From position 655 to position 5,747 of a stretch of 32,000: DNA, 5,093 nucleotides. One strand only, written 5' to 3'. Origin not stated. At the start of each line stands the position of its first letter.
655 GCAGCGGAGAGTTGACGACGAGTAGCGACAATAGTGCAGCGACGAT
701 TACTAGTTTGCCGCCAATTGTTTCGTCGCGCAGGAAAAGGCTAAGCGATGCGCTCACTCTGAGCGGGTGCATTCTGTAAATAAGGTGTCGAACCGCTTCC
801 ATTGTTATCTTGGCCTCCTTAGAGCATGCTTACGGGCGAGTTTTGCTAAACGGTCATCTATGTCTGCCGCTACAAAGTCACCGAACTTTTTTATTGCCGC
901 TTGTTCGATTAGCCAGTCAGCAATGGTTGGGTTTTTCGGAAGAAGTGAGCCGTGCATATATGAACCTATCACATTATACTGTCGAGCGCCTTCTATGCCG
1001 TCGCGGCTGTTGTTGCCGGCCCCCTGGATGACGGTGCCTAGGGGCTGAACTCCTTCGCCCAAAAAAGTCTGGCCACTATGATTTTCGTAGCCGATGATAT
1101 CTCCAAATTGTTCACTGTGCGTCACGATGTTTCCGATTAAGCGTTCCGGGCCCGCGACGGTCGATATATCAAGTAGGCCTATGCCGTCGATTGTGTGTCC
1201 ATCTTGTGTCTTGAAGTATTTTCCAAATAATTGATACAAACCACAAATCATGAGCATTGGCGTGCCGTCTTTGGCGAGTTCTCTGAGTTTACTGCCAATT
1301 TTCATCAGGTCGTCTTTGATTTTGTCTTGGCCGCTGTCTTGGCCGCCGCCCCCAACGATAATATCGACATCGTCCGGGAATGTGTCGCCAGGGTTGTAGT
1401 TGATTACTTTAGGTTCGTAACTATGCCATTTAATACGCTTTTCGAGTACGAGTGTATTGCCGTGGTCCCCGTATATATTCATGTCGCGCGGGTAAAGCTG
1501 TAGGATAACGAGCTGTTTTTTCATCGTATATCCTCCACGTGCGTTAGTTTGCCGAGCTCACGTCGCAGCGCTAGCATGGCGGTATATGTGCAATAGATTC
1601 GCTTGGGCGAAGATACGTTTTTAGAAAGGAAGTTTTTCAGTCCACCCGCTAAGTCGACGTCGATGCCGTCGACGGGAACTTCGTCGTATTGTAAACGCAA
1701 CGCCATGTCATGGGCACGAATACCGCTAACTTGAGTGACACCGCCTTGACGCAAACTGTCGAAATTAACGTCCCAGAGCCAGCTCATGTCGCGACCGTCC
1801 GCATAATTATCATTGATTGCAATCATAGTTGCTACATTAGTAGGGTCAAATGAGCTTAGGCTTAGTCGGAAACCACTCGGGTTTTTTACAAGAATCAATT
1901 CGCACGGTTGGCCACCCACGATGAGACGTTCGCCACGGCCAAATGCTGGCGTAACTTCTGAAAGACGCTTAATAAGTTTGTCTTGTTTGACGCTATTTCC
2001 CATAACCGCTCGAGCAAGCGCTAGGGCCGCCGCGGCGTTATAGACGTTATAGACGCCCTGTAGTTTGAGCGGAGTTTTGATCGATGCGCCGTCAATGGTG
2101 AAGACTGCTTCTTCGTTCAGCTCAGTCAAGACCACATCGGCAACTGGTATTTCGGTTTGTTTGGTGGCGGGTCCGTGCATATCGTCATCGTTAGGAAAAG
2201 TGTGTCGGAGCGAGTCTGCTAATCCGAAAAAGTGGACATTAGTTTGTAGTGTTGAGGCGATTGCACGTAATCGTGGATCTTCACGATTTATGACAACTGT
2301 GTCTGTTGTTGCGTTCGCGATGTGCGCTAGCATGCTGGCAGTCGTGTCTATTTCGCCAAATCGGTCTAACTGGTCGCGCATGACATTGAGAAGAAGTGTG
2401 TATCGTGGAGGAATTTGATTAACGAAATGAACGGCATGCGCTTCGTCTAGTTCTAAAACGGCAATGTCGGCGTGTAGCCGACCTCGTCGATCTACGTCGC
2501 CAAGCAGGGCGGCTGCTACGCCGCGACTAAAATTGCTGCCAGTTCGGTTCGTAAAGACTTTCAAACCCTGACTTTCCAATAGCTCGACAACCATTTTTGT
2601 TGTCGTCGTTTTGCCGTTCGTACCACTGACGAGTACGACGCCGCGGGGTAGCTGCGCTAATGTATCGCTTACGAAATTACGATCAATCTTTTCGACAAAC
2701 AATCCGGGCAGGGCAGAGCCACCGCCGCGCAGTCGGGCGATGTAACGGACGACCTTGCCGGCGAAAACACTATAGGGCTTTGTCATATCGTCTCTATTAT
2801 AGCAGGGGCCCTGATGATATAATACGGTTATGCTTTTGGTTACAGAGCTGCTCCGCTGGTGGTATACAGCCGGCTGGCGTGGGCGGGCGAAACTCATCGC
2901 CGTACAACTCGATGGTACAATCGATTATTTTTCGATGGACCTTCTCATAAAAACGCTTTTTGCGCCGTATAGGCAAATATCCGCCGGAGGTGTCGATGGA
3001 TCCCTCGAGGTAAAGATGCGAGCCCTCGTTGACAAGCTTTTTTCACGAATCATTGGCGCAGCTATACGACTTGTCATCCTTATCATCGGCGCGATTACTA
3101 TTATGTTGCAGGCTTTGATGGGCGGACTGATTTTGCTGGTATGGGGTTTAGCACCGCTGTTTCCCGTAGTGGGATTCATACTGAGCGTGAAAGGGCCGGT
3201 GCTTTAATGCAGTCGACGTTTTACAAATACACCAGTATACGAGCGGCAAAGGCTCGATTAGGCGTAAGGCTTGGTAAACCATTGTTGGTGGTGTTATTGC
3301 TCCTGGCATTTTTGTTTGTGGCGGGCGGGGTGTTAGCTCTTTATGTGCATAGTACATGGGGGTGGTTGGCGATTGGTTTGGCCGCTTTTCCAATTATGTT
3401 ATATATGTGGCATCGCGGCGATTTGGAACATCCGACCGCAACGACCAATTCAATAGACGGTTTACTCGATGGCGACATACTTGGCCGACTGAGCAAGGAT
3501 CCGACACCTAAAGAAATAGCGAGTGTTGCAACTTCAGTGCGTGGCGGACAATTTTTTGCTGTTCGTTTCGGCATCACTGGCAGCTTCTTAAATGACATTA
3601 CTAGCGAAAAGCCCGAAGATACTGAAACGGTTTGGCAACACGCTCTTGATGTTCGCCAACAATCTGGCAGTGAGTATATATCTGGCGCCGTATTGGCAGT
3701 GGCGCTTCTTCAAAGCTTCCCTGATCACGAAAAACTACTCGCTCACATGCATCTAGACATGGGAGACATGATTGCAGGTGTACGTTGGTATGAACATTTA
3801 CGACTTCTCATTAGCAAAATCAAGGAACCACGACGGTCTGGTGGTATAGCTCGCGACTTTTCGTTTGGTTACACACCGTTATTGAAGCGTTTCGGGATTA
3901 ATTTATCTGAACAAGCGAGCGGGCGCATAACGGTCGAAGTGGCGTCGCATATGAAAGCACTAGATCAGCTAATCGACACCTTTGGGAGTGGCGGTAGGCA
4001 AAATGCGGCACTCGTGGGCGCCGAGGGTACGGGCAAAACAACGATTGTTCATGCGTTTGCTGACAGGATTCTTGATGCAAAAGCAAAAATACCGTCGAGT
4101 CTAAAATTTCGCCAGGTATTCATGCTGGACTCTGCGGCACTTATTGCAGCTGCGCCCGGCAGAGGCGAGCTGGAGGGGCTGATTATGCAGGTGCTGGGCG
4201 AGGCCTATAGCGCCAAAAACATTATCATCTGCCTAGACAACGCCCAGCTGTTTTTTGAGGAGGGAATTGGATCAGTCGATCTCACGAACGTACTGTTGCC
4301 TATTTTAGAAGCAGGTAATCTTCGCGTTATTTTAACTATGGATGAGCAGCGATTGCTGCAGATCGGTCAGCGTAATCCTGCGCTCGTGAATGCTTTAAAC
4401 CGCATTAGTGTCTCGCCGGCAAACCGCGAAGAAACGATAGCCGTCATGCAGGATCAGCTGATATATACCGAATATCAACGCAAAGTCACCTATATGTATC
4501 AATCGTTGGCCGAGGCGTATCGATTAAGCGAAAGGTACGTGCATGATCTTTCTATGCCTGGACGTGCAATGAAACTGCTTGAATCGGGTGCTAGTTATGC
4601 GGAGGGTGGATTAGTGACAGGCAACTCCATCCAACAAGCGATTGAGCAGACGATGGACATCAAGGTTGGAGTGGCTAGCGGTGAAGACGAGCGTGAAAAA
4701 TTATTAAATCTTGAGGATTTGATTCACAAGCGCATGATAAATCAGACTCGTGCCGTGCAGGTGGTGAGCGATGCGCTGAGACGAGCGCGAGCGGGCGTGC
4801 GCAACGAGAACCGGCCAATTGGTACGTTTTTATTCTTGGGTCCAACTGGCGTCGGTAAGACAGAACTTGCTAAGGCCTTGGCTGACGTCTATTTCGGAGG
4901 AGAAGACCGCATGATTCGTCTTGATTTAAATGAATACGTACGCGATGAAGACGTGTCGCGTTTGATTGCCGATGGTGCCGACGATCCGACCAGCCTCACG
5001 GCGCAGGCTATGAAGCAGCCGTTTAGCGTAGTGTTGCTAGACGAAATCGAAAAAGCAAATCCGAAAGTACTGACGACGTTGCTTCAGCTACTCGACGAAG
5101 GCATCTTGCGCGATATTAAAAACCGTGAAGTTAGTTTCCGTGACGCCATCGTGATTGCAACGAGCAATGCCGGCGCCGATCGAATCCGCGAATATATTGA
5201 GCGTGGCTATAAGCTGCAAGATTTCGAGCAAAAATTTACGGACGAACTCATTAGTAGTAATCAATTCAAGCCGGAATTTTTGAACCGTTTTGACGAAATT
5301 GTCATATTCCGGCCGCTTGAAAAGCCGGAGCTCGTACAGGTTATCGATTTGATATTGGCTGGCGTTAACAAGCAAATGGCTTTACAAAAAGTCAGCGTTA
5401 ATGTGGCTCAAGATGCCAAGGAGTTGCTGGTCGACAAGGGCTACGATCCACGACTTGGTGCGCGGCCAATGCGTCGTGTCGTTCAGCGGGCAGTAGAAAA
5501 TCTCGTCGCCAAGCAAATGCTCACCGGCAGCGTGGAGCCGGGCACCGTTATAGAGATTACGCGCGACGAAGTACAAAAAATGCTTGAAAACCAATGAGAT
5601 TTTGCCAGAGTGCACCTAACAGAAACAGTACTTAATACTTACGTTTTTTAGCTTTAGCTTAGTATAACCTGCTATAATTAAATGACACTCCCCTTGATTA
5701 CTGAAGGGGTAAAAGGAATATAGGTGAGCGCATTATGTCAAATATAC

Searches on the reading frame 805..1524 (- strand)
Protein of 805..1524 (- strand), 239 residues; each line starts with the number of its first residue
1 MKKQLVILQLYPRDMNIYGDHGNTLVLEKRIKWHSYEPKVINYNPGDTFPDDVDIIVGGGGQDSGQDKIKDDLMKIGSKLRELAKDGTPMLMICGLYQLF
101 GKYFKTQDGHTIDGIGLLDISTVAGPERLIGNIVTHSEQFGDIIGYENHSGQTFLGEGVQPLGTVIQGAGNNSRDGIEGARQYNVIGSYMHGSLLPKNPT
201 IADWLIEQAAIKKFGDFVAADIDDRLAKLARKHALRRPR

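Call 7: search_protein_families(library=pfam, proteins=[window:805-1524:-], max_evalue=0.01)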
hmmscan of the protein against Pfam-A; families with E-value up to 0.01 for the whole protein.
window:805-1524:- (239 aa): 1 family
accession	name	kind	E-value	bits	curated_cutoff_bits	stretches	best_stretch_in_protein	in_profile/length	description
PF07685.20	GATase_3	-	3.3e-38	131.7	27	1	9-198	4-195/196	CobB/CobQ-like glutamine amidotransferase domain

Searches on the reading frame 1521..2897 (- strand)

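Call 7: search_protein_families(library=pfam, proteins=[window:1521-2897:-], max_evalue=0.01)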
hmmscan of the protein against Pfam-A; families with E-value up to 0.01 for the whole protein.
window:1521-2897:- (458 aa): 2 families
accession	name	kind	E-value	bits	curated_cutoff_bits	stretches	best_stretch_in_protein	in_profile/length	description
PF08353.15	MurT_C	-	3.1e-26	92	25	1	336-441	1-110/110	MurT ligase C-terminal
PF08245.18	Mur_ligase_M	-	1.4e-21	77.8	24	1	90-295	1-200/200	Mur ligase middle domain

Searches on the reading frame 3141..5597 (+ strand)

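Call 7: search_protein_families(library=pfam, proteins=[window:3141-5597:+], max_evalue=0.01)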
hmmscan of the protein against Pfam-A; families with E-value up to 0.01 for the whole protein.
window:3141-5597:+ (818 aa): 34 families (the best 25 are shown)
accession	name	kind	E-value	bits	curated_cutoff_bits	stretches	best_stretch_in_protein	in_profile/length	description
PF07724.20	AAA_2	-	2.4e-42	145.3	27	1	558-720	1-166/166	AAA domain (Cdc48 subfamily)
PF10431.15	ClpB_D2-small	-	6.3e-21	74.6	21.9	1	726-806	1-81/81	C-terminal, D2-small domain, of ClpB protein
PF00004.35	AAA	-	3.2e-17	63.7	21.2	2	564-690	2-121/131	ATPase family associated with various cellular activities (AAA)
PF07728.20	AAA_5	-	8.3e-15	55.5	22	1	563-678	2-124/139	AAA domain (dynein-related subfamily)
PF13191.12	AAA_16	-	2.6e-09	38.2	32.6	1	271-349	9-84/167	AAA ATPase domain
PF13401.12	AAA_22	-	8.8e-09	36.2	27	1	285-402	4-124/130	AAA domain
PF13173.12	AAA_14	-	3.1e-07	30.9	27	0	564-654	6-88/129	AAA domain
PF20030.5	bpMoxR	-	3.6e-06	26.6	27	1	564-676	35-145/205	MoxR domain in the MoxR-vWA-beta-propeller ternary systems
PF13521.12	AAA_28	-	9.2e-06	26.4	27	0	290-309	3-22/164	AAA domain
PF05729.18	NACHT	-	1.9e-05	25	26.7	0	563-704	3-160/167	NACHT domain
PF00158.32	Sigma54_activat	-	3.5e-05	24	20.2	1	561-677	23-143/168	Sigma-54 interaction domain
PF00005.33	ABC_tran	-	0.0001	23.4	25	0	287-312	12-37/137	ABC transporter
PF12775.13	AAA_7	-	0.00012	22.2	25.8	0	286-324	33-70/181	P-loop containing dynein motor region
PF17871.7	AAA_lid_9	-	0.00016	22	22.8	1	429-496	2-69/104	AAA lid domain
PF00910.28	RNA_helicase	-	0.0002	22.2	21.5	0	291-314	3-26/105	RNA helicase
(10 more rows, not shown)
